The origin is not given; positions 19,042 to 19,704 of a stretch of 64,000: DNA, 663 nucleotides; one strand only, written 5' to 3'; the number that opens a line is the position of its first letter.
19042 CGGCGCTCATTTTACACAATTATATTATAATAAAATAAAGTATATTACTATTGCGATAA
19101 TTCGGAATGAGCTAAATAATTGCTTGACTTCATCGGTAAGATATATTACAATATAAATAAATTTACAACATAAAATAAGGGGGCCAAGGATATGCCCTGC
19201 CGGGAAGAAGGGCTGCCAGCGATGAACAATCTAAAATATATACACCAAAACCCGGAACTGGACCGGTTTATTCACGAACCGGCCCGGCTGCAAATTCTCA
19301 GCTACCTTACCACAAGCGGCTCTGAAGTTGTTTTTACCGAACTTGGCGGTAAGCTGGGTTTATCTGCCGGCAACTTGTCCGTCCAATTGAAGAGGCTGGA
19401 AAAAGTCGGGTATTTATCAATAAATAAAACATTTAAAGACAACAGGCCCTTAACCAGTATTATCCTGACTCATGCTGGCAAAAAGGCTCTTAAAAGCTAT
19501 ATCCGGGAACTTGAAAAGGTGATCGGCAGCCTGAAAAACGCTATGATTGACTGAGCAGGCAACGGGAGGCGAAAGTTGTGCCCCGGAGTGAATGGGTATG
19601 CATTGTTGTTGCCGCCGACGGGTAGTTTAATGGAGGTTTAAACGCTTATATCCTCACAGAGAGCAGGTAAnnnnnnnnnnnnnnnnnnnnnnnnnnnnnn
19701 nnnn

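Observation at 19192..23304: Second MORN-ABC operon with its own wHTH regulator and two ABC-2 permeases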

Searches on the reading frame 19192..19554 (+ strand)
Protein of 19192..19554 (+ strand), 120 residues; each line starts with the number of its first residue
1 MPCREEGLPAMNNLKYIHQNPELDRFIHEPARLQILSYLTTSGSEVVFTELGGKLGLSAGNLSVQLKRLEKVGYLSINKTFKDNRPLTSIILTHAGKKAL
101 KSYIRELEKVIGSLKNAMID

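Call 5: search_protein_families(library=pfam, proteins=[window:19192-19554:+], max_evalue=0.01)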
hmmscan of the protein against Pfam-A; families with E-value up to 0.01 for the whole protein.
window:19192-19554:+ (120 aa): 7 families
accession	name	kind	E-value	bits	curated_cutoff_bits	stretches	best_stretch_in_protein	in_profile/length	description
PF13601.12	HTH_34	-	1e-20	74.1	27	1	32-111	2-80/80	Winged helix DNA-binding domain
PF01022.26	HTH_5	-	1.3e-06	28.6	22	1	30-75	2-45/47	Bacterial regulatory protein, arsR family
PF13412.12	HTH_24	-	3.6e-05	23.7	21.9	1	32-75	5-47/48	Winged helix-turn-helix DNA-binding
PF12802.13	MarR_2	-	6e-05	23.6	27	1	30-75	5-50/61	MarR family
PF01047.28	MarR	-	0.00041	20.6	24.6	1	32-76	5-48/59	MarR family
PF12840.13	HTH_20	-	0.00078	19.8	27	1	28-73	3-46/51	Helix-turn-helix domain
PF03551.20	PadR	-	0.0055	17.1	27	1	51-101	23-74/75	Transcriptional regulator PadR-like family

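Call 25: search_protein_families(library=ncbifam, proteins=[window:19192-19554:+], max_evalue=0.001)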
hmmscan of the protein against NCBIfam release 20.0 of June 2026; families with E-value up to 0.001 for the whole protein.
window:19192-19554:+ (120 aa): 5 families
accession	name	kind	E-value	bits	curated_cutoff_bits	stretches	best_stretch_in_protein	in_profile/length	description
NF033788.1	HTH_metalloreg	subfamily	8e-06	25.6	55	1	27-76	8-56/77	metalloregulator ArsR/SmtB family transcription factor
NF052638.1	TransRegOhrRVib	equivalog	1.9e-05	24.4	200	1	45-103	51-107/141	transcriptional regulator OhrR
NF007439.0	PRK09986.1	equivalog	0.00014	21.3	290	1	32-107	8-77/296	LysR family transcriptional regulator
NF053755.1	MsvR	equivalog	0.00019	21.2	220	1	26-86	9-67/236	transcriptional factor MsvR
NF041413.1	ArsR_Rv2640c_fam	equivalog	0.00044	20.6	155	1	27-78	39-91/118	Rv2640c family ArsR-like transcriptional regulator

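Call 31: search_solved_structures(query=window:19192-19554:+, max_evalue=0.01)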
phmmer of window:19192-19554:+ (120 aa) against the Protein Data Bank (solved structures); distinct sequences matched with E-value up to 0.01: 5.
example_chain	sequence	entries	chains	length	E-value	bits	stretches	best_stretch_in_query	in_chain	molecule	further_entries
1ub9_A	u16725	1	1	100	0.00014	25.4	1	26-114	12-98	Hypothetical protein PH1061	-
4gxo_A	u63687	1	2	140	0.0014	22.2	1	46-108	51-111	MarR family regulatory protein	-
3hrm_A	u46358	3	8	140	0.0016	21.9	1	46-108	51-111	HTH-type transcriptional regulator sarZ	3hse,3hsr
6j0e_A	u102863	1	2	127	0.0055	20.3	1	22-76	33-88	Arsenic responsive repressor ArsR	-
8ylf_A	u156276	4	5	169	0.0086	19.6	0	19-100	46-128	MarR family transcriptional regulator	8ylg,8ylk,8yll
